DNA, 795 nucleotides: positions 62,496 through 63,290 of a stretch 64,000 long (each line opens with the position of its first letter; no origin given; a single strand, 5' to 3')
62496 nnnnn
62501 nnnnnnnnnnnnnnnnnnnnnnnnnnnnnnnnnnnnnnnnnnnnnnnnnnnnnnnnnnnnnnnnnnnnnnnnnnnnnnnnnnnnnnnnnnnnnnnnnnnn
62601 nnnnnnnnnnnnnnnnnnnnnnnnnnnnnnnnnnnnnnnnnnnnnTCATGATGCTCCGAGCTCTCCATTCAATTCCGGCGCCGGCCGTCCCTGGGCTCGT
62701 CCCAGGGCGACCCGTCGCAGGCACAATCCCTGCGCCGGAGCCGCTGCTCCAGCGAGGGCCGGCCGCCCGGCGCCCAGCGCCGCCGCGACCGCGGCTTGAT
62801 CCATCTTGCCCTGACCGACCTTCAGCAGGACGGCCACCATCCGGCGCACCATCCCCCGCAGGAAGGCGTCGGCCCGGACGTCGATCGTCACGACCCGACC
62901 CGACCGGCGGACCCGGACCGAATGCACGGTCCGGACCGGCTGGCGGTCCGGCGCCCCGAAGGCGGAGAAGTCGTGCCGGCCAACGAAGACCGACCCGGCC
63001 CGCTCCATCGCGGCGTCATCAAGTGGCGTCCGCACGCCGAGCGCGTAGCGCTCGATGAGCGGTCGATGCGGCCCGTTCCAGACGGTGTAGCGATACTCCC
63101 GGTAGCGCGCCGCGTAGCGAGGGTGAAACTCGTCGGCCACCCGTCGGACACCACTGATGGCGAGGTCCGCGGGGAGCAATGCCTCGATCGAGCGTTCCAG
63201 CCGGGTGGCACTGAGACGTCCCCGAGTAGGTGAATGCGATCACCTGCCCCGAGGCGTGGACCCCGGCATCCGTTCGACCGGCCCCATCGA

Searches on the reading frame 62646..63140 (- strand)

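Call 74: search_protein_families(library=phrogs, max_evalue=0.001, proteins=[window:62646-63140:-])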
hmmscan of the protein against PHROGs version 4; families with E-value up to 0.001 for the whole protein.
window:62646-63140:- (164 aa): 1 family
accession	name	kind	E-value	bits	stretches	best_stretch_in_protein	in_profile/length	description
phrog_24931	-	unknown function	1.3e-27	98.1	1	2-151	104-257/270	-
